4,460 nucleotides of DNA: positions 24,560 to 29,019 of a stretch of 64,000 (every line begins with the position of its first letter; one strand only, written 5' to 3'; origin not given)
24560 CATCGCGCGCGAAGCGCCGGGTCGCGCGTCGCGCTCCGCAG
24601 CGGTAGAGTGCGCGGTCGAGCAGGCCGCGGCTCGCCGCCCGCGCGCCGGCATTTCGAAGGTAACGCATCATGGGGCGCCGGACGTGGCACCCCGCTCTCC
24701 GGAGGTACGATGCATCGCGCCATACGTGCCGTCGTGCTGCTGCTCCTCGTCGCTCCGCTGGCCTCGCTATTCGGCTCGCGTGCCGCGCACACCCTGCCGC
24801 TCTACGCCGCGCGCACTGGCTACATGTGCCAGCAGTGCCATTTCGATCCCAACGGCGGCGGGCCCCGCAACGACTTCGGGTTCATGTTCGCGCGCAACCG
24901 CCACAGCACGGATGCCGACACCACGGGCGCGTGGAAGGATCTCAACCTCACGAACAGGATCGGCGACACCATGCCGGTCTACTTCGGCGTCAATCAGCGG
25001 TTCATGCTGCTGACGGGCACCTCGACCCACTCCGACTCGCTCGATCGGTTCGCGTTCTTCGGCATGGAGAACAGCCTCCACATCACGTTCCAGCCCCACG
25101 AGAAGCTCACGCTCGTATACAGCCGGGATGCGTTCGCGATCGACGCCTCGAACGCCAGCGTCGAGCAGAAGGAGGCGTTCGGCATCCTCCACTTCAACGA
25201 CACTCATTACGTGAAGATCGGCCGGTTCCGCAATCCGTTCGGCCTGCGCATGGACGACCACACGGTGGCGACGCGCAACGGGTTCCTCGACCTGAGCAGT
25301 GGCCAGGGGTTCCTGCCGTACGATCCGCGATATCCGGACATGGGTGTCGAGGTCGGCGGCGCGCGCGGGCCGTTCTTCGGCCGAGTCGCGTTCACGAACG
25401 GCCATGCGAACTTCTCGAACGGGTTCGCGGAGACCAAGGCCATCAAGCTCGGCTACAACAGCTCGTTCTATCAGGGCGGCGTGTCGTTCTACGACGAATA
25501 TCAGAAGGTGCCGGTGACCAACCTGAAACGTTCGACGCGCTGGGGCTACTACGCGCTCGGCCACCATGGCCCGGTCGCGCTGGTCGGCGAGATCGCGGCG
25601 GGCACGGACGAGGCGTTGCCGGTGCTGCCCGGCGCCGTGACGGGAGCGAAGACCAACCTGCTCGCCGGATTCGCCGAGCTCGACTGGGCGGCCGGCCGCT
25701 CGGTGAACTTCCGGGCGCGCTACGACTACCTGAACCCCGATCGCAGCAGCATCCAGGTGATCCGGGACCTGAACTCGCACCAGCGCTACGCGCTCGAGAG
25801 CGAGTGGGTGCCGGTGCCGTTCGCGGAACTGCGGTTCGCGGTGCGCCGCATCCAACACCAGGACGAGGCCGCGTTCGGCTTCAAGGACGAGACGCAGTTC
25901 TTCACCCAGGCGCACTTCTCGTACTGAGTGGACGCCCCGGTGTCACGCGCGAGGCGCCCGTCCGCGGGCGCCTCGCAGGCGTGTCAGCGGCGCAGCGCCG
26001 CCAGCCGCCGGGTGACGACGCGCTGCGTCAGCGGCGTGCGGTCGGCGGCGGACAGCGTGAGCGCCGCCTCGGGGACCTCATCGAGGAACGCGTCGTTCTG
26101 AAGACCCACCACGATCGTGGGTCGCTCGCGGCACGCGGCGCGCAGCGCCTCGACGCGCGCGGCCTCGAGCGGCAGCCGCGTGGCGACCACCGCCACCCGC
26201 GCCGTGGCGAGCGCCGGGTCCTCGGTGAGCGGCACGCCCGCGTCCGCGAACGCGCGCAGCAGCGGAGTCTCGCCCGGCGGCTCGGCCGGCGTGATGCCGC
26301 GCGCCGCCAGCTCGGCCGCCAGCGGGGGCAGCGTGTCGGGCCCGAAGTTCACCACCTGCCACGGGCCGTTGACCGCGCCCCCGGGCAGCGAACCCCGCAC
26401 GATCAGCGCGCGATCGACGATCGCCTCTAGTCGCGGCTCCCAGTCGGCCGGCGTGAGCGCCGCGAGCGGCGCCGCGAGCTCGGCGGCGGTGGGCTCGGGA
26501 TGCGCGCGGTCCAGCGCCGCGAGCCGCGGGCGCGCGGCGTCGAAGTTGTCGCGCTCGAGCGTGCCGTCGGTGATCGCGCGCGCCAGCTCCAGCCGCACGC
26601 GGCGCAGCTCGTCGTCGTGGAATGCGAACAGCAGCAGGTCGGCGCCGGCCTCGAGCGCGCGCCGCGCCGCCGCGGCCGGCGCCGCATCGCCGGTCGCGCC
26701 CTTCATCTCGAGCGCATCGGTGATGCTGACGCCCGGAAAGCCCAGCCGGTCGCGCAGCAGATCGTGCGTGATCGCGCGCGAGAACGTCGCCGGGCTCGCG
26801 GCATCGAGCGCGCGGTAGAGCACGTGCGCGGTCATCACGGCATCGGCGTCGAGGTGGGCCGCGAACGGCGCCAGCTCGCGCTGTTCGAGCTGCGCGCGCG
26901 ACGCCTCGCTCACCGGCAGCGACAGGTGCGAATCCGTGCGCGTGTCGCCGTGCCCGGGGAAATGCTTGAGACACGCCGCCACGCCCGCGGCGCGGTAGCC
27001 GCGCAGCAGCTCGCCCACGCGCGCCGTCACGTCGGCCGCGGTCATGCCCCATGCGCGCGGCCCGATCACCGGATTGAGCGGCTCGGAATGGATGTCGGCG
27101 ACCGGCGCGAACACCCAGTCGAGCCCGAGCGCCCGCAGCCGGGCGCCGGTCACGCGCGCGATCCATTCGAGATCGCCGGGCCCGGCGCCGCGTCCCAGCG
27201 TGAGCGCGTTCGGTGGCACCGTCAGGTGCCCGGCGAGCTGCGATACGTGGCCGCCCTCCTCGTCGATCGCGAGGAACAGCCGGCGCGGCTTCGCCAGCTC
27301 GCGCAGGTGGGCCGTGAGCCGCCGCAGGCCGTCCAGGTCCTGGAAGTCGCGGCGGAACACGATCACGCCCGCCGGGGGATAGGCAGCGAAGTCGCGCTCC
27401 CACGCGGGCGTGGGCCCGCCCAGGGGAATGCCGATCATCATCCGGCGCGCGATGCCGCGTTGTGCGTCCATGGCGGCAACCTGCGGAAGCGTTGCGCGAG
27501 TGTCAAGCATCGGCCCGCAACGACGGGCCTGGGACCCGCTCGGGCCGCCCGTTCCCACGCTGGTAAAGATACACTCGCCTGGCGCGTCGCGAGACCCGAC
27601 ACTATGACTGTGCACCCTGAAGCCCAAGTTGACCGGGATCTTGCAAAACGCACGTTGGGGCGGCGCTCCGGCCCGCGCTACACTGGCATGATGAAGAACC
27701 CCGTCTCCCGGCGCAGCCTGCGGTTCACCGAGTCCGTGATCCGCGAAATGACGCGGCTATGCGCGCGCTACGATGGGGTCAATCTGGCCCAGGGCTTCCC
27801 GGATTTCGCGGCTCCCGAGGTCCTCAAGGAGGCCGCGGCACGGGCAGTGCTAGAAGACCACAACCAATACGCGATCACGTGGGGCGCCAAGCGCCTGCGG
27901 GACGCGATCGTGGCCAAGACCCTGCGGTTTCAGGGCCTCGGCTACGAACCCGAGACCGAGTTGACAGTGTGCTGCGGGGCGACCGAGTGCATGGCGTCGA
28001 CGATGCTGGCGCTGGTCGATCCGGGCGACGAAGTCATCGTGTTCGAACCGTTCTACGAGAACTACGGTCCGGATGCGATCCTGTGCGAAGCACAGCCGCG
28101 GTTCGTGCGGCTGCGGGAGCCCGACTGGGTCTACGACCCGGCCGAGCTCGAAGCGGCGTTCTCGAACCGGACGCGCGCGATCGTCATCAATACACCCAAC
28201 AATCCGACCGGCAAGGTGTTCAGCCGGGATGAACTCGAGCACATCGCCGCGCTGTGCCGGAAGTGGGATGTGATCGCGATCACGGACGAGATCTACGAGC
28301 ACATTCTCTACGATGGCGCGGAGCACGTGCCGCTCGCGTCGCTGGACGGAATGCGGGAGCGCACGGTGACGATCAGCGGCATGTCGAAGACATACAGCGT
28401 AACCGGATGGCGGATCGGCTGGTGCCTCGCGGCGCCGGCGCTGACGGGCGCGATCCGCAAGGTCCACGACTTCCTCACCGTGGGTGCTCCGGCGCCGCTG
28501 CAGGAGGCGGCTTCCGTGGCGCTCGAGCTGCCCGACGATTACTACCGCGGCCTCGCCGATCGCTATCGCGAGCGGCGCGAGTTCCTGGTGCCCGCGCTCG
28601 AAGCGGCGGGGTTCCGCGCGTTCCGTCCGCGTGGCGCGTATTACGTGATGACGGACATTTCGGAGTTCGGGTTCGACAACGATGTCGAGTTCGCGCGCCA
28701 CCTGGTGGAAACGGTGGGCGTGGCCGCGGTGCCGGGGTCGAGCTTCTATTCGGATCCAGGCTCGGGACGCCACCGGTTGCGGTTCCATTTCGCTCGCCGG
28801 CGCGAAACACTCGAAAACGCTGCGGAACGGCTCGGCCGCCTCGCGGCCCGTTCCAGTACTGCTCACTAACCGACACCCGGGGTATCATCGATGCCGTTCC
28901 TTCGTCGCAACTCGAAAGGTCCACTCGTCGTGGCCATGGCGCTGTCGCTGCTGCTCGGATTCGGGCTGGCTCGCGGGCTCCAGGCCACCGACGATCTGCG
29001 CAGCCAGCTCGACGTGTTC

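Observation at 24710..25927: Cyc2-like fused monohaem cytochrome-porin downstream of hyuAB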

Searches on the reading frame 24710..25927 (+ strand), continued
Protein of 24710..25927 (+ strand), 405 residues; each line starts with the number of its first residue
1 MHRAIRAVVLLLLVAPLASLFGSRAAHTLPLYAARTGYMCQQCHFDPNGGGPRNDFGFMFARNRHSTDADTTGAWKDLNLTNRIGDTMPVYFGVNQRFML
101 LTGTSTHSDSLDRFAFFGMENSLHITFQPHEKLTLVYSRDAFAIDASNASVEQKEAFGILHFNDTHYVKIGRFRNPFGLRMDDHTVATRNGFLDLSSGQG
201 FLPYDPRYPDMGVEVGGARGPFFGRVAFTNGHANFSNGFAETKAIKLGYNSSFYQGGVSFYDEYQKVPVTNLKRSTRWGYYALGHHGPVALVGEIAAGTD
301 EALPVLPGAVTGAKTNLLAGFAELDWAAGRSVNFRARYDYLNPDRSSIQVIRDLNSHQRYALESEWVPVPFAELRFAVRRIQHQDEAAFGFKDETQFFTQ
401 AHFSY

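Call 49: find_encoding_contigs(protein=P0253, flank=7000, max_places=2)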
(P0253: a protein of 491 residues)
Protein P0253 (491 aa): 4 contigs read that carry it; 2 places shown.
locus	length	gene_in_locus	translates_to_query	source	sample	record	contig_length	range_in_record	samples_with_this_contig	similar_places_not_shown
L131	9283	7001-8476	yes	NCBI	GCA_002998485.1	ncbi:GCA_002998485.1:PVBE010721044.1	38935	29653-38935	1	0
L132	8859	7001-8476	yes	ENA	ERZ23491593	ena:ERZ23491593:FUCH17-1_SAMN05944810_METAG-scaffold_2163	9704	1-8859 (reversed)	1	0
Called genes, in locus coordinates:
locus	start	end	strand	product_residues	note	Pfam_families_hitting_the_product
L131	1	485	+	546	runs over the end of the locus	-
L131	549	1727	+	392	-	-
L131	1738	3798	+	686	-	PF04734:Ceramidase_alk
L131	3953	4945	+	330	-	PF04015:DUF362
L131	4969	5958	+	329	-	PF19187:HTH_PafC (faint), PF08279:HTH_11, PF13280:WYL, PF25583:WCX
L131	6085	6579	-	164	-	-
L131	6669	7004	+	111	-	-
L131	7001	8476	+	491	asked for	-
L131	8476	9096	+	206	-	-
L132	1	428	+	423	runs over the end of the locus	?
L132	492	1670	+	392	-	-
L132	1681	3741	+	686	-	PF04734:Ceramidase_alk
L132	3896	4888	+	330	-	PF04015:DUF362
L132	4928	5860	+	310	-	PF08279:HTH_11, PF13280:WYL, PF25583:WCX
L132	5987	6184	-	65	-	-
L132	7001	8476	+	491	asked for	-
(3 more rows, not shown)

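Call 50: find_encoding_contigs(protein=P0170, flank=7000, max_places=2)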
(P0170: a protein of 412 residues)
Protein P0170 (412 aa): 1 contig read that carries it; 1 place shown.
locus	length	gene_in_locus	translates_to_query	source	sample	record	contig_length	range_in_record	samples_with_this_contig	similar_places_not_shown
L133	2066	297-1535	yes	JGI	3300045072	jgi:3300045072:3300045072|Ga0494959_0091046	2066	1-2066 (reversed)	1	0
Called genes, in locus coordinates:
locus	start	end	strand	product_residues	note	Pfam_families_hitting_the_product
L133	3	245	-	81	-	?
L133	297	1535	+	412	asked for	-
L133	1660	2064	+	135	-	?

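Call 59: find_encoding_contigs(protein=P0128, flank=7000, max_places=2)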
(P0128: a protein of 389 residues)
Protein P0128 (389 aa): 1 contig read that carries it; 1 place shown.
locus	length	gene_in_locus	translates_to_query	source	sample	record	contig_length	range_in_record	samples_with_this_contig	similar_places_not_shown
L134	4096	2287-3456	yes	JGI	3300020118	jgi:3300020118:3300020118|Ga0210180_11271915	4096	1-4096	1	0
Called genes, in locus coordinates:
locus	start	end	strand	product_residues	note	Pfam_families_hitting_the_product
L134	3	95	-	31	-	?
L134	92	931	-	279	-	PF19293:CdaA_N, PF02457:DAC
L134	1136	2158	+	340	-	-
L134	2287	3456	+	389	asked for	-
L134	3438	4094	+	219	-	?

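Call 60: find_encoding_contigs(protein=P0130, flank=7000, max_places=2)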
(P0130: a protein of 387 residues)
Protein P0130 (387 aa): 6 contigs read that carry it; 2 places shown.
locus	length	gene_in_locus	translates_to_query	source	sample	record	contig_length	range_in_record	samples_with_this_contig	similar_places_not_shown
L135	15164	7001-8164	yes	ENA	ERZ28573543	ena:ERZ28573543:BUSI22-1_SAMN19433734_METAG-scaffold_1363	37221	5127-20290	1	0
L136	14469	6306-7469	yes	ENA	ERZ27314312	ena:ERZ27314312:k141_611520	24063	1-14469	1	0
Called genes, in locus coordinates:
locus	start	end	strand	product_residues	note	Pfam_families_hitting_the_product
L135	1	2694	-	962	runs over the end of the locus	-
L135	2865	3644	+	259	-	PF04337:DUF480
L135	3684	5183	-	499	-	PF01073:3Beta_HSD (weak), PF01370:Epimerase, PF05368:NmrA, PF13460:NAD_binding_10, PF11066:DUF2867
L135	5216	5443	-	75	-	PF04070:DUF378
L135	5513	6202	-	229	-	PF14344:DUF4397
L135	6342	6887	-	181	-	-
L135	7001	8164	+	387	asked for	-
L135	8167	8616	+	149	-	-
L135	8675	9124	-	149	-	PF00034:Cytochrom_C, PF13442:Cytochrome_CBB3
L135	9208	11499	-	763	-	PF02629:CoA_binding, PF13380:CoA_binding_2, PF13607:Succ_CoA_lig, PF19045:Ligase_CoA_2, PF13549:ATP-grasp_5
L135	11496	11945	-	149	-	PF00582:Usp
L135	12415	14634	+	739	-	PF00115:COX1, PF02433:FixO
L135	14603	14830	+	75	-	-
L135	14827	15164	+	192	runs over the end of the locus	PF14715:FixP_N, PF13442:Cytochrome_CBB3, PF00034:Cytochrom_C (weak)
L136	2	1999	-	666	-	?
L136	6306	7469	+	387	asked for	-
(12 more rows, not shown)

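Call 81: find_homologous_proteins(query=A2, max_evalue=0.00001)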
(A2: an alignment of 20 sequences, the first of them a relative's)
Query A2 (20 sequences) (399 aa, profile of the alignment): 368 proteins with E <= 0.00001 among 8000 candidates; the best 120 are listed.
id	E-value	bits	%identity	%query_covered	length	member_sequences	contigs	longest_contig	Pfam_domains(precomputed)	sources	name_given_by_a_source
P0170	1.4e-118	414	41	99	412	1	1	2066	-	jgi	jgi:hypothetical protein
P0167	5.2e-117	409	100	100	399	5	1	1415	-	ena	-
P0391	1.3e-115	405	31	98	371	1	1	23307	-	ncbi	-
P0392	3.3e-115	403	24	94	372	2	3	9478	-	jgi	jgi:hypothetical protein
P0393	1.1e-113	398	30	98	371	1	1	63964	-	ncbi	ncbi:MAG: hypothetical protein ACKVRP_00285 [Bacteroidota bacterium]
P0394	3.4e-111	390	31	100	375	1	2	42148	-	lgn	-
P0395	3.5e-111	390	32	94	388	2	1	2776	-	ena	-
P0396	1.3e-110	388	30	99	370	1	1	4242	-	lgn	-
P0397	1.8e-110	388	31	94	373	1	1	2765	-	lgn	-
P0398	2.9e-110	387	32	99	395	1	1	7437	-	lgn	-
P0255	8.7e-110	385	34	94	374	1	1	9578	-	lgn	-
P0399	2.2e-109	384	29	94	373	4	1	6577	-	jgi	-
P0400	1.3e-108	382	30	98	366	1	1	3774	-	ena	-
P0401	5.6e-108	379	32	98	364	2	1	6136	PF13505.13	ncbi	-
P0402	6.8e-108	379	28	97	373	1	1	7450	-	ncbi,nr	ncbi:MAG: hypothetical protein HY708_07250 [Ignavibacteriae bacterium]|nr:hypothetical protein [Igna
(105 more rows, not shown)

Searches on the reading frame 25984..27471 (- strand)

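Call 19: search_protein_families(library=pfam, proteins=[window:25984-27471:-], max_evalue=0.001)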
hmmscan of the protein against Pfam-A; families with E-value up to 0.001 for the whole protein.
window:25984-27471:- (495 aa): 1 family
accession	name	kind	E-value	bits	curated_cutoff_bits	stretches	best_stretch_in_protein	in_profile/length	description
PF00933.27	Glyco_hydro_3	-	3.1e-60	204.7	27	1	34-318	30-314/316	Glycosyl hydrolase family 3 N terminal domain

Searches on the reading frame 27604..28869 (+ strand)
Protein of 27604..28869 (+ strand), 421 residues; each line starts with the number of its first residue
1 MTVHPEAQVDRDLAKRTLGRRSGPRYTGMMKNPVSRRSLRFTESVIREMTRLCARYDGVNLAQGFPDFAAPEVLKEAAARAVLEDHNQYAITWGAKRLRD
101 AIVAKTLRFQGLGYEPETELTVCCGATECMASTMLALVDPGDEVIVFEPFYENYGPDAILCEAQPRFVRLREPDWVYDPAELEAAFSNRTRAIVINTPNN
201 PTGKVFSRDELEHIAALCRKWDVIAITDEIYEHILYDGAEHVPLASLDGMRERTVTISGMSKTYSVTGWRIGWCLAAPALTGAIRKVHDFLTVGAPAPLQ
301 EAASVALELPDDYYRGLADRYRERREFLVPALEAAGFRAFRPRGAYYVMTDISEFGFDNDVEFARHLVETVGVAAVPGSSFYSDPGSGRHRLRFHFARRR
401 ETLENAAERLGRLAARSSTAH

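Call 19: search_protein_families(library=pfam, proteins=[window:27604-28869:+], max_evalue=0.001)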
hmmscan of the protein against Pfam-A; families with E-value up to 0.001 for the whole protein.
window:27604-28869:+ (421 aa): 3 families
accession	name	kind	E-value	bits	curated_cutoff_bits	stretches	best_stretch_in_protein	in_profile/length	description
PF00155.27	Aminotran_1_2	-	4.5e-64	217.4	19.7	1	57-410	2-361/361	Aminotransferase class I and II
PF01041.23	DegT_DnrJ_EryC1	-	1.5e-06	28.1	19.8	1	121-228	44-145/360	DegT/DnrJ/EryC1/StrS aminotransferase family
PF01053.26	Cys_Met_Meta_PP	-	4.3e-06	26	27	1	122-229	73-174/381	Cys/Met metabolism PLP-dependent enzyme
